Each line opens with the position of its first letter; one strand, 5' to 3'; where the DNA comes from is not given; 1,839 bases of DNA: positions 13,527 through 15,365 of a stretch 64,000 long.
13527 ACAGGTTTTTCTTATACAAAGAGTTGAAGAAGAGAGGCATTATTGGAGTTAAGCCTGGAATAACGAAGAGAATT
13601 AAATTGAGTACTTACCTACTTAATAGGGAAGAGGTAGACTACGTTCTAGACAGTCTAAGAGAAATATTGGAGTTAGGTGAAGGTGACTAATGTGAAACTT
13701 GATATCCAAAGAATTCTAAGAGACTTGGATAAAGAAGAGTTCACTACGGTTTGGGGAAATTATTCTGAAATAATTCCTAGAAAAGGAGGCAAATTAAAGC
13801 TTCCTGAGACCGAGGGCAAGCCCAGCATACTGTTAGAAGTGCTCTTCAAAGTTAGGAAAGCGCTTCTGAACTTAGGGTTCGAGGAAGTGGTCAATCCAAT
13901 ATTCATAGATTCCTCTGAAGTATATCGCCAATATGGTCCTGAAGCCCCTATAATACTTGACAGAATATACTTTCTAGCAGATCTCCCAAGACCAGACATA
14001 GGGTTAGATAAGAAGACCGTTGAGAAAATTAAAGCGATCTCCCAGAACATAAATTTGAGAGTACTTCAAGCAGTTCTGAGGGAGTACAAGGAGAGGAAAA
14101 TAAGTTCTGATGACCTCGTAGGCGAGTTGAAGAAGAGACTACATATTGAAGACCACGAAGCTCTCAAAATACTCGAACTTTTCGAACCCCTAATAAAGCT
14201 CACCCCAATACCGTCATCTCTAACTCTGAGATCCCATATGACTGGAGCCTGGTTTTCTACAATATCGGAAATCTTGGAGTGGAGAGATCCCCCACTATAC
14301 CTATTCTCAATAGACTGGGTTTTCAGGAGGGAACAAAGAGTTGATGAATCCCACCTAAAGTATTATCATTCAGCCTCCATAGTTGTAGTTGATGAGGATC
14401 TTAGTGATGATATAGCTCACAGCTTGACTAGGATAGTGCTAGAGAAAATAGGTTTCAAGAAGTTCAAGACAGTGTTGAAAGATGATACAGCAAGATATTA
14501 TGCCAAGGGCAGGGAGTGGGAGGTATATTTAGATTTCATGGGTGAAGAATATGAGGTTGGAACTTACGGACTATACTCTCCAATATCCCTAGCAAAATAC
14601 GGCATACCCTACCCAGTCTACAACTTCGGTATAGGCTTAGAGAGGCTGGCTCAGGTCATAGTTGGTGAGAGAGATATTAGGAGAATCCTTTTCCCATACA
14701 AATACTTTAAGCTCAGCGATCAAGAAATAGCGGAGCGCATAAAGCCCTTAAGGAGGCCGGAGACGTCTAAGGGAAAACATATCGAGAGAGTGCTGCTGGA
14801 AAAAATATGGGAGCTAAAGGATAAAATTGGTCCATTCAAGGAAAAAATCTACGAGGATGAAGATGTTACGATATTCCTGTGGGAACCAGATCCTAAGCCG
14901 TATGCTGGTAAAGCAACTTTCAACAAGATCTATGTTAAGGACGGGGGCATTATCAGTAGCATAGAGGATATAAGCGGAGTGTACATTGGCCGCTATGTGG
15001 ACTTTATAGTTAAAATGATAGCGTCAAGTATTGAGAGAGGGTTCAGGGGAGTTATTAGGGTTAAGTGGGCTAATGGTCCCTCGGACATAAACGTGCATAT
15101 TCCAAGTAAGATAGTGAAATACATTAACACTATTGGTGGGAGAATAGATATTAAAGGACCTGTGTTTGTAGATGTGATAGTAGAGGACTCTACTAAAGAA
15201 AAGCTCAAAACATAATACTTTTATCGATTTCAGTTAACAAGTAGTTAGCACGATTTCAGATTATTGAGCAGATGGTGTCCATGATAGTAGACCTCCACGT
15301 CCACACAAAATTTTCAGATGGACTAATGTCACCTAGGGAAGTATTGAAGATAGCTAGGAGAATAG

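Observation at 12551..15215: SepRS/SepCysS pair (tRNA-dependent cysteine biosynthesis) in a crenarchaeote-like genome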

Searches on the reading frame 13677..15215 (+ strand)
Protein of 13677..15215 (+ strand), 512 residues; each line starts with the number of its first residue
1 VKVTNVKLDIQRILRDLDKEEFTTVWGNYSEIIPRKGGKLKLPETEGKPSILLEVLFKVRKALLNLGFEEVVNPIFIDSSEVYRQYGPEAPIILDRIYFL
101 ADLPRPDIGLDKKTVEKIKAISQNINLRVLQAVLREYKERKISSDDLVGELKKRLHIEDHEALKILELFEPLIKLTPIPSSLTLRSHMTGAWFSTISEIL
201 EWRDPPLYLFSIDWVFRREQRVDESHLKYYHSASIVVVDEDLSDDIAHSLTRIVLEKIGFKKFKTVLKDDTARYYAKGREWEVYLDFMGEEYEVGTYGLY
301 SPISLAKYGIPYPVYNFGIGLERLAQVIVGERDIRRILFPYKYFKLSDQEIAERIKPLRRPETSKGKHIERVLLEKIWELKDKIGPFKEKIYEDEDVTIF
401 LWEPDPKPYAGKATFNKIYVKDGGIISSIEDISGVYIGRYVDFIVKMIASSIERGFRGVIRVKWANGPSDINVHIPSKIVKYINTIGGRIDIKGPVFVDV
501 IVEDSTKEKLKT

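Call 3: search_protein_families(library=ncbifam, proteins=[window:13677-15215:+], max_evalue=0.001)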
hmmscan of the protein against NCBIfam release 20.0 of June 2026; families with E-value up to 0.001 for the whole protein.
window:13677-15215:+ (512 aa): 5 families
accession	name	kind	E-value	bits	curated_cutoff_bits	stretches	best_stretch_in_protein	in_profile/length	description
TIGR00470.1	sepS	equivalog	7.1e-111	371.3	380.65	1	13-502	7-530/533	O-phosphoserine--tRNA ligase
NF003210.0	PRK04172.1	equivalog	3e-18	65.9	350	1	181-337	331-480/496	phenylalanine--tRNA ligase subunit alpha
TIGR00468.1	pheS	equivalog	2e-14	53.6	237.45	1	182-337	159-311/324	phenylalanine--tRNA ligase subunit alpha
TIGR02367.1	PylS_Cterm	equivalog_domain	4.1e-08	32.8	178.15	1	179-338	77-229/242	pyrrolysine--tRNA(Pyl) ligase large subunit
NF051887.1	PheS_related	equivalog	7.9e-06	25.2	300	1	181-336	71-227/349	PheS-related mystery ligase SrmL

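Call 4: search_protein_families(library=pfam, proteins=[window:13677-15215:+], max_evalue=0.001)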
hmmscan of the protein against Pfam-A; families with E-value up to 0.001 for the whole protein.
window:13677-15215:+ (512 aa): 2 families
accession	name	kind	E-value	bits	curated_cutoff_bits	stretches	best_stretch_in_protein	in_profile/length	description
PF01409.25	tRNA-synt_2d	-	5e-30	105.2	19.8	1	151-338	49-236/246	tRNA synthetases class II core domain (F)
PF17759.6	tRNA_synthFbeta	-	0.00011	22.2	22.4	0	247-319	146-212/214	Phenylalanyl tRNA synthetase beta chain CLM domain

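Call 5: find_homologous_proteins(query=window:13677-15215:+, max_evalue=1e-10)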
Query window:13677-15215:+ (512 aa): 701 proteins with E <= 1e-10 among 8000 candidates; the best 120 are listed.
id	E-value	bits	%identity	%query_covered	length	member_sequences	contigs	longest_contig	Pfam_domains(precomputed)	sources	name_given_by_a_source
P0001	0.0e+0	1134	100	100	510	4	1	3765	PF01409.26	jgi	-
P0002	3.6e-182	625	55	97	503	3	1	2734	PF01409.26,PF17759.7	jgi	jgi:O-phosphoseryl-tRNA synthetase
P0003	8.9e-182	624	56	96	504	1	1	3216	PF01409.26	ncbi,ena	-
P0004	3.6e-178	612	55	97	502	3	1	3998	PF01409.26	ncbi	-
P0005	1.2e-177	610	56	96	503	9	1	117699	PF01409.26,PF00587.31,PF17759.7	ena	-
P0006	2.5e-170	586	53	97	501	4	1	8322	PF01409.26,PF17759.7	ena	-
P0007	4.2e-170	585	53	97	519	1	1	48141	PF01409.26,PF23202.2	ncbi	-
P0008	8.2e-170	584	53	97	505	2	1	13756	PF01409.26,PF17759.7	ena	-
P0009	7.2e-168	578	50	98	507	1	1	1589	PF01409.26,PF17759.7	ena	-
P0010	1.3e-167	577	51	96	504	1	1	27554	PF01409.26,PF17759.7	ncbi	-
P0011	1.3e-164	567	52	97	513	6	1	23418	PF01409.26,PF17759.7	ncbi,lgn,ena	-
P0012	5.6e-164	565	52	97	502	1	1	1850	PF01409.26,PF23202.2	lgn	-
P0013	1.7e-163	563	55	95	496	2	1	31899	PF01409.26,PF17759.7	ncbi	-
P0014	4.9e-158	545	50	97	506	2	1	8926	PF01409.26,PF17759.7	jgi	-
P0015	2.7e-124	434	60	62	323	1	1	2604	PF01409.26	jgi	-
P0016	2.5e-110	388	42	97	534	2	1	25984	PF01409.26,PF18006.7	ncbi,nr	ncbi:MAG: O-phosphoserine--tRNA ligase [Thermoprotei archaeon]|nr:MAG: O-phosphoserine--tRNA ligase 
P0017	3.1e-110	388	40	96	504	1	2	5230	PF01409.26,PF17759.7,PF18006.7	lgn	-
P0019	2.0e-107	378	44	97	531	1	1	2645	PF01409.26,PF18006.7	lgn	-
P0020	4.3e-107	377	43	97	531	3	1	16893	PF01409.26,PF17759.7,PF18006.7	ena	-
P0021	5.3e-107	377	40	97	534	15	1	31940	PF01409.26,PF18006.7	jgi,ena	-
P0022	6.4e-105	370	40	96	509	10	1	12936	PF01409.26,PF00587.31,PF17759.7,PF18006.7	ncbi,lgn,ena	-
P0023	9.0e-105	370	40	97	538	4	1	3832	PF01409.26,PF18006.7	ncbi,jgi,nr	ncbi:O-phosphoserine--tRNA ligase [Candidatus Bathyarchaeota archaeon]|nr:MAG: O-phosphoserine--tRNA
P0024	1.2e-104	369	40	97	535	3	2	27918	PF01409.26,PF18006.7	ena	-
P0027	7.9e-104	367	40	96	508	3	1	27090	PF01409.26,PF00587.31,PF17759.7,PF18006.7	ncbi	-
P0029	3.1e-103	365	42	97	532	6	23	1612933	PF01409.26,PF18006.7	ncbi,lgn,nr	ncbi:MAG: O-phosphoserine--tRNA ligase [Candidatus Nezhaarchaeota archaeon]|nr:O-phosphoserine--tRNA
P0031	7.5e-103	363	42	97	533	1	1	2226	PF01409.26,PF18006.7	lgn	-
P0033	8.5e-103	363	40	97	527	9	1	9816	PF01409.26,PF00587.31,PF17759.7,PF18006.7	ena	-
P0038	4.2e-102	361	39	96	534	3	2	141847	PF01409.26,PF18006.7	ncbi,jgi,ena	-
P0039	5.9e-102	360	40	97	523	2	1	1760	PF01409.26,PF00587.31,PF17759.7,PF18006.7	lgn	-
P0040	7.9e-102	360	39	98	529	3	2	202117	PF01409.26,PF18006.7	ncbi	ncbi:MAG: O-phosphoserine--tRNA ligase [Candidatus Bathyarchaeota archaeon]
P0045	1.4e-101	359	40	96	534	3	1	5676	PF01409.26,PF18006.7,PF23202.2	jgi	-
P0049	2.1e-101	359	38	95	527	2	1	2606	PF01409.26,PF17759.7,PF18006.7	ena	-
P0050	2.6e-101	358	42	89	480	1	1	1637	PF01409.26,PF17759.7,PF18006.7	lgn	-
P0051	3.2e-101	358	41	98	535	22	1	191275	PF01409.26,PF18006.7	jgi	-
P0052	4.2e-101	358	40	97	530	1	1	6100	PF01409.26,PF00587.31,PF17759.7,PF18006.7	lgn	-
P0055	5.9e-101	357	39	95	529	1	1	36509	PF01409.26,PF17759.7,PF18006.7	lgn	-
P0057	7.2e-101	357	40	96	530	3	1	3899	PF01409.26,PF00587.31,PF17759.7,PF18006.7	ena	-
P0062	1.3e-100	356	40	97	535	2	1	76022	PF01409.26,PF18006.7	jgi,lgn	-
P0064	1.4e-100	356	38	96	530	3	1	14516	PF01409.26,PF00587.31,PF18006.7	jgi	jgi:O-phosphoseryl-tRNA synthetase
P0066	1.9e-100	355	38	99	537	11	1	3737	PF01409.26,PF18006.7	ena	-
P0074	3.7e-100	355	40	96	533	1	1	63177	PF01409.26,PF18006.7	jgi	-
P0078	5.3e-100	354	40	97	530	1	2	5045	PF01409.26,PF00587.31,PF18006.7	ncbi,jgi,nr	ncbi:O-phosphoserine--tRNA ligase [Candidatus Bathyarchaeota archaeon]|nr:MAG: O-phosphoserine--tRNA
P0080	7.5e-100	353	40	96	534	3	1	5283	PF01409.26,PF18006.7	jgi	-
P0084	1.2e-99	353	39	97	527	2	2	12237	PF01409.26,PF00587.31,PF17759.7,PF18006.7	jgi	jgi:O-phosphoseryl-tRNA synthetase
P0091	1.9e-99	352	40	96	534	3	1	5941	PF01409.26,PF18006.7,PF23202.2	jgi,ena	-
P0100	3.0e-99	351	39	98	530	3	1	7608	PF01409.26,PF00587.31,PF17759.7,PF18006.7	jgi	-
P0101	3.1e-99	351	39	97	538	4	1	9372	PF01409.26,PF18006.7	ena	-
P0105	3.5e-99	351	40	97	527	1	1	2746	PF01409.26,PF00587.31,PF17759.7,PF18006.7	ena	-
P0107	4.0e-99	351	40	96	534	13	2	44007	PF01409.26,PF18006.7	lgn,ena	-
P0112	4.5e-99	351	39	98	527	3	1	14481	PF01409.26,PF00587.31,PF17759.7,PF18006.7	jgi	jgi:O-phosphoseryl-tRNA synthetase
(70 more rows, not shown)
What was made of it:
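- Closest known: TACK-type SepRS. Same: Same enzyme family and same host superphylum, at 40-44% identity (call 5).
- Checked: ORF 13677-15215 is 512 aa with a GTG start; an alternative start at 13683 gives 510 aa (call 5).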

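Call 8: find_related_loci(query=window:13677-15215:+, collection=genome_contigs, flank=10000)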
Query window:13677-15215:+ (512 aa) in genome_contigs; peptide patterns used: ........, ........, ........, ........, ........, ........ (x = any residue, [..] = any of these).
242 stretches matched a pattern; 14 encode a relative of the query (tblastn E <= 1e-3); 14 distinct loci.
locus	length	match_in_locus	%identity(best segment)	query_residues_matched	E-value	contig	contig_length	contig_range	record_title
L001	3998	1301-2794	55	8-506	0e+0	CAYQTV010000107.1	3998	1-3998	MAG TPA_asm: uncultured Nitrososphaerales archaeon isolate SRP141552_co1_22 genome assembly, contig: NODE_12423_length_3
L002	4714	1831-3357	52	3-503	1e-174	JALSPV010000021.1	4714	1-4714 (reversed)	MAG: Candidatus Aenigmatarchaeota archaeon isolate 356-284_metabat2_scaf2bin.097 356-284_scaffold_14827_c1, whole genome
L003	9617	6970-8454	56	8-503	0e+0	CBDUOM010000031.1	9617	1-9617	MAG TPA_asm: uncultured archaeon isolate SRR6823441_concoct_23 genome assembly, contig: ERZ1742239.9752, whole genome sh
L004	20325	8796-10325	39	14-503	3e-106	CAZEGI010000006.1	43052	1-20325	MAG TPA_asm: uncultured archaeon isolate SRP098346_co1_96 genome assembly, contig: NODE_470_length_43052_cov_41.670465,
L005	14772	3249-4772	41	6-500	4e-105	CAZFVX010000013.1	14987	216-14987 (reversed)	MAG TPA_asm: uncultured archaeon isolate binchicken_co6_161 genome assembly, contig: NODE_4372_length_14987_cov_8.064425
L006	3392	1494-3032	36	5-500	1e-105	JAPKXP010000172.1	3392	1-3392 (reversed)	MAG: Candidatus Altiarchaeota archaeon isolate LacPavin_0920_SED5_MAG_52_7 LacPavin_0920_SED5_scaffold_2048102, whole ge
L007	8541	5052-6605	37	4-500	4e-102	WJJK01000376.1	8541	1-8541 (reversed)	MAG: Candidatus Altiarchaeales archaeon isolate RBin_358 k141_4604155, whole genome shotgun sequence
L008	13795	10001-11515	36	14-500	4e-98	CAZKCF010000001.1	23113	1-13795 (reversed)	MAG TPA_asm: uncultured archaeon isolate SRP098346_co1_181 genome assembly, contig: NODE_1947_length_23113_cov_5.679330,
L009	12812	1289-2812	35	12-500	5e-98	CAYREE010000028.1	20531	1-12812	MAG TPA_asm: uncultured archaeon isolate SRP077602_co7_59 genome assembly, contig: NODE_12926_length_20531_cov_4.382741,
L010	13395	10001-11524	35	12-500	1e-96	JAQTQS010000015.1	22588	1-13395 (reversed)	MAG: Candidatus Altiarchaeota archaeon isolate STB_145 NODE_5065_length_22588_cov_3.512800_Sandtown_B, whole genome shot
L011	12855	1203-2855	35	5-500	3e-96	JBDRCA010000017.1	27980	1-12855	MAG: Candidatus Altiarchaeota archaeon isolate MEGAHIT-group-1.157 k141_3600938, whole genome shotgun sequence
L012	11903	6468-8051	34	6-500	5e-85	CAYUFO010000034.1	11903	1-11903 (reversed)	MAG TPA_asm: uncultured archaeon isolate SRP141376_co4_203 genome assembly, contig: NODE_8950_length_11903_cov_4.192944,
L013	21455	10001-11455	37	37-500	3e-98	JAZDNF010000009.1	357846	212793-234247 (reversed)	MAG: Candidatus Altiarchaeota archaeon isolate MEGAHIT-group-0.7 k141_13228027, whole genome shotgun sequence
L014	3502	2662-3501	39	1-282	1e-65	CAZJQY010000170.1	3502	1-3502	MAG TPA_asm: uncultured archaeon isolate binchicken_co387_627 genome assembly, contig: NODE_39643_length_3502_cov_4.2407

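Call 10: find_encoding_contigs(protein=P0001, flank=10000, max_places=6)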
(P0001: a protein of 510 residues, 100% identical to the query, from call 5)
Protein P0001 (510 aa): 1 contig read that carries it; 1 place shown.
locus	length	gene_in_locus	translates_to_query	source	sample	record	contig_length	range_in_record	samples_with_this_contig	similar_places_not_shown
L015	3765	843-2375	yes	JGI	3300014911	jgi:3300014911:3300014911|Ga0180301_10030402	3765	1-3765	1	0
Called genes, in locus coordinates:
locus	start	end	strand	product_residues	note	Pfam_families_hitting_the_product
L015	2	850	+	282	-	?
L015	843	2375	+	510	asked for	PF01409:tRNA-synt_2d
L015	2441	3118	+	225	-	PF02811:PHP, PF13263:PHP_C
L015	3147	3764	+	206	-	?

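Call 18: search_solved_structures(query=window:13677-15215:+, max_evalue=0.00001, show_alignments=2)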
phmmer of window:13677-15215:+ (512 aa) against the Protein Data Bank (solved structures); distinct sequences matched with E-value up to 0.00001: 12.
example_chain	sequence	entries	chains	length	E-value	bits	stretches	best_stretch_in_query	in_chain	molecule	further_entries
2du7_A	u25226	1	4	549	3.2e-90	306.8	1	6-503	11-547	O-phosphoseryl-tRNA synthetase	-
5x6c_A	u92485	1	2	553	3.4e-90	306.7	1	6-503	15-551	O-phosphoserine--tRNA(Cys) ligase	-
2odr_B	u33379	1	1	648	1.6e-80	274.8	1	19-503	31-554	phosphoseryl-tRNA synthetase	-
2odr_A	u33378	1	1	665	1.8e-80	274.6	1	19-503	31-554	phosphoseryl-tRNA synthetase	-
2odr_D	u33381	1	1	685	2.1e-80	274.4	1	19-503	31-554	phosphoseryl-tRNA synthetase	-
2odr_C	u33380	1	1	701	2.3e-80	274.3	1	19-503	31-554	phosphoseryl-tRNA synthetase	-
2du3_A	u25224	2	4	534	4.6e-78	266.7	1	7-502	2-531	O-phosphoseryl-tRNA synthetase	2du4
2du5_A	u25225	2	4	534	1e-77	265.5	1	7-502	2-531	O-phosphoseryl-tRNA synthetase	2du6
9udl_A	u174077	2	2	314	5.1e-08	35.6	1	183-338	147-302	Phenylalanine--tRNA ligase alpha subunit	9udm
8s8b_A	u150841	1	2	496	7.7e-08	35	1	183-337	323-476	Phenylalanyl-tRNA Synthetase alpha subunit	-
3l4g_A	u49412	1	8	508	1.6e-07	33.9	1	183-338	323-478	Phenylalanyl-tRNA synthetase alpha chain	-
7by6_A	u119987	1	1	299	4.9e-06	29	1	206-342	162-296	Phenylalanyl-tRNA synthetase beta chain, putative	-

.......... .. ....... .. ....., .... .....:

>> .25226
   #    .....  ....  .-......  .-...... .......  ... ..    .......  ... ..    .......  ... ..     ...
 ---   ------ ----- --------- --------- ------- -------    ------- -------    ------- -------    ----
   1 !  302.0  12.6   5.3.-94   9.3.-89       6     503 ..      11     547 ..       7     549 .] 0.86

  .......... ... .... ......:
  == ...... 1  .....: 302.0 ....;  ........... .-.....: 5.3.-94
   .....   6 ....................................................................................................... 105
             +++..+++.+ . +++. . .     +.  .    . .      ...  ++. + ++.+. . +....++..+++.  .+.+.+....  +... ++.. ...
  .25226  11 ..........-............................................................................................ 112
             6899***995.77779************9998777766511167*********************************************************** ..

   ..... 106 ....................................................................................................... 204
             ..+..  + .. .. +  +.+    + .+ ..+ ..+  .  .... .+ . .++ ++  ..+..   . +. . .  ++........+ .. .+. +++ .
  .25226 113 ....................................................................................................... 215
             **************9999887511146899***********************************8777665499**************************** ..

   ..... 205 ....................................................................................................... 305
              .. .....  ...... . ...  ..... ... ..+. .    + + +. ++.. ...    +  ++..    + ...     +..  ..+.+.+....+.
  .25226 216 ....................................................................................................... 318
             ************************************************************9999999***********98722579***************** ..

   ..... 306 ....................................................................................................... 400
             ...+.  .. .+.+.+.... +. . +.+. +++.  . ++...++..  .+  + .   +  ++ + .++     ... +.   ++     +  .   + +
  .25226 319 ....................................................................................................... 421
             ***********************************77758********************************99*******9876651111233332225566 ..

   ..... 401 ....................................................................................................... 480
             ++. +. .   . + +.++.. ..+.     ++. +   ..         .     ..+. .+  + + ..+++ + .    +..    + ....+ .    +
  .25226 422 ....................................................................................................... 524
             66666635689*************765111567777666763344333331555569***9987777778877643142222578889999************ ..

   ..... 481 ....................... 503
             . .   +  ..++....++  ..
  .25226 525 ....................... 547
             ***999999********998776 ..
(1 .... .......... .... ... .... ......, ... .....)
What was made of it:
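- On SepRS (O-phosphoseryl-tRNA synthetase): PDB SepRS gives E 3e-90 and PheRS E 5e-8 (call 18).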

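Call 28: find_encoding_contigs(protein=P0005, flank=10000, max_places=3)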
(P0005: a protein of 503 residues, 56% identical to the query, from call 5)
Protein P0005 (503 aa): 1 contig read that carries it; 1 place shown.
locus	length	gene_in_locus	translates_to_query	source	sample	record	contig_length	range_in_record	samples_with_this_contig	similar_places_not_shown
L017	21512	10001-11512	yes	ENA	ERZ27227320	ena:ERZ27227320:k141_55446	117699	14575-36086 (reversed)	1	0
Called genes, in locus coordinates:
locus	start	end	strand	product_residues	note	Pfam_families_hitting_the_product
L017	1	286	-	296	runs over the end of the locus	PF01261:AP_endonuc_2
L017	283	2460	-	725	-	PF01074:Glyco_hydro_38N (weak), PF09261:Alpha-mann_mid, PF07748:Glyco_hydro_38C, PF17677:Glyco_hydro38C2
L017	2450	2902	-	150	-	PF03065:Glyco_hydro_57 (weak), PF01074:Glyco_hydro_38N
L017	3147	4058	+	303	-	-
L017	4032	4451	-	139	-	-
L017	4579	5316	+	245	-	PF00994:MoCF_biosynth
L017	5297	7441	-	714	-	-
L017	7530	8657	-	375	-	PF02163:Peptidase_M50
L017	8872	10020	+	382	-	PF00155:Aminotran_1_2, PF00266:Aminotran_5, PF00282:Pyridoxal_deC (faint), PF05889:SepSecS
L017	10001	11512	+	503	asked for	PF17759:tRNA_synthFbeta (faint), PF01409:tRNA-synt_2d, PF00587:tRNA-synt_2b (faint)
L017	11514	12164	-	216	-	PF05175:MTS, PF03602:Cons_hypoth95 (weak), PF06325:PrmA (weak), PF12847:Methyltransf_18 (weak), PF01170:UPF0020 (weak), PF09445:Methyltransf_15, PF08241:Methyltransf_11 (faint), PF13649:Methyltransf_25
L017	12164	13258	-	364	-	PF01380:SIS (weak), PF10432:bact-PGI_C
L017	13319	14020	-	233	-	PF13715:CarbopepD_reg_2 (faint), PF17802:SpaA (faint), PF13620:CarboxypepD_reg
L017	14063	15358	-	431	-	PF13562:NTP_transf_4, PF00132:Hexapep (weak)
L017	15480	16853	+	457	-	PF13660:DUF4147, PF05161:MOFRL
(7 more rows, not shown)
